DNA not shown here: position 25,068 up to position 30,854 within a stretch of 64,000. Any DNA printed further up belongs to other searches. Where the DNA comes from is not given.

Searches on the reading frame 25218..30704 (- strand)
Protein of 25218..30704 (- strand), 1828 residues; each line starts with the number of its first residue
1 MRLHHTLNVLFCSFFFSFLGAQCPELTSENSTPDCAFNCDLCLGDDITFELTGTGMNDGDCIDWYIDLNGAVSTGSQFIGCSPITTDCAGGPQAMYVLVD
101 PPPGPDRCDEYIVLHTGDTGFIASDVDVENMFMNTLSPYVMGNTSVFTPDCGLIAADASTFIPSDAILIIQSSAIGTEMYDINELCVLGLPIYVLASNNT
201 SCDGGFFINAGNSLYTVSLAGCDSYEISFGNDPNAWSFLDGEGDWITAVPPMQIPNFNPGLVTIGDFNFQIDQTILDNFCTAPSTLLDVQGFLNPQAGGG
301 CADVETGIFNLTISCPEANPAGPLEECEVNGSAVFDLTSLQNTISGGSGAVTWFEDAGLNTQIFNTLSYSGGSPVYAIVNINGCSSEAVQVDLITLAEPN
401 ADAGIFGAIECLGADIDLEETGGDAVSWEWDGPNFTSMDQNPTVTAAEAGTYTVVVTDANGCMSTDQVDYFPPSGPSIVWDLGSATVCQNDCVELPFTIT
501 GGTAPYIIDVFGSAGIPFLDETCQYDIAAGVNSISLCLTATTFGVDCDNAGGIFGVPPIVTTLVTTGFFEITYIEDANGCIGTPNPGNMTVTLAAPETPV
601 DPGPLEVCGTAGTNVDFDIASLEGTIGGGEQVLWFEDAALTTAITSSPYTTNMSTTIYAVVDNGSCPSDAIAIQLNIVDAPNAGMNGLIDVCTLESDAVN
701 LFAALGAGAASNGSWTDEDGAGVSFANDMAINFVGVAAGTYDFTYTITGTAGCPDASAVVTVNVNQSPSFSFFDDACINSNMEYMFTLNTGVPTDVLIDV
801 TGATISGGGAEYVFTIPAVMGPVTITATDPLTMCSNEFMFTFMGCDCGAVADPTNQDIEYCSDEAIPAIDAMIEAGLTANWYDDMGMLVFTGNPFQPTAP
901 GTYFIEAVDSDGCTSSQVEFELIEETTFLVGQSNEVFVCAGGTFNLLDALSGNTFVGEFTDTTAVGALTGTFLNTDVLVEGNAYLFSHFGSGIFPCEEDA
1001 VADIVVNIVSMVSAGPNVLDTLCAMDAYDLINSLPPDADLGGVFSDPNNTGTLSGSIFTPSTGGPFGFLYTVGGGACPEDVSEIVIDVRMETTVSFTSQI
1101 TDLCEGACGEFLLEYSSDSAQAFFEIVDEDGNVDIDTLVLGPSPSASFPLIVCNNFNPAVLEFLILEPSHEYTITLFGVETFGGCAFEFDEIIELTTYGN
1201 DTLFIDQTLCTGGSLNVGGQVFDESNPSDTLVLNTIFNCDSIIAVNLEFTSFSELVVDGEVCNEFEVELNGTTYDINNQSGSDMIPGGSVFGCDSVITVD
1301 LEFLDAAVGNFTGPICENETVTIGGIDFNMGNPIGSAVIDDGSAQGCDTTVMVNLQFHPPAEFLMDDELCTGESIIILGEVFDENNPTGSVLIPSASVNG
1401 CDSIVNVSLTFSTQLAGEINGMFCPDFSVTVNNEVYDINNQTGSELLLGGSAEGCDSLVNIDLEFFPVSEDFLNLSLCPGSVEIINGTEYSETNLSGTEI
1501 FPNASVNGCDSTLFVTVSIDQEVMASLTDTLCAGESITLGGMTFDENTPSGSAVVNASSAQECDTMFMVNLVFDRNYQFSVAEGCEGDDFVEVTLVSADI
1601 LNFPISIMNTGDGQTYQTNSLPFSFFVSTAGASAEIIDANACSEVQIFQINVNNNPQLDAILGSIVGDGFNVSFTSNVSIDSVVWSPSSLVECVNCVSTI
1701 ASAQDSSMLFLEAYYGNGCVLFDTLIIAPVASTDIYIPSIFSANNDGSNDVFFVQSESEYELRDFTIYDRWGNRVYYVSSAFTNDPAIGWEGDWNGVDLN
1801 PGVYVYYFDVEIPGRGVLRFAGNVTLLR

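Call 17: search_protein_families(library=pfam, proteins=[window:25218-30704:-], max_evalue=0.01)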
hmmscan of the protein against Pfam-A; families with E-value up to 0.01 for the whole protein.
window:25218-30704:- (1828 aa): 4 families
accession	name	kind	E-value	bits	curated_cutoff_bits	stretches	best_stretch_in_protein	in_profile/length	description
PF13585.12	CHU_C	-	6e-12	46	27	1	1737-1810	3-72/86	CHU_C Type IX secretion signal domain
PF19081.6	Ig_7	-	1.3e-08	35.4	27.3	1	853-917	4-74/84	Ig-like domain CHU_C associated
PF18911.6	PKD_4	-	0.00043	20.7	27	0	421-469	30-81/85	PKD domain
PF06832.18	BiPBP_C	-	0.0018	18.5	26.8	0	421-465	40-87/90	Penicillin-Binding Protein C-terminus Family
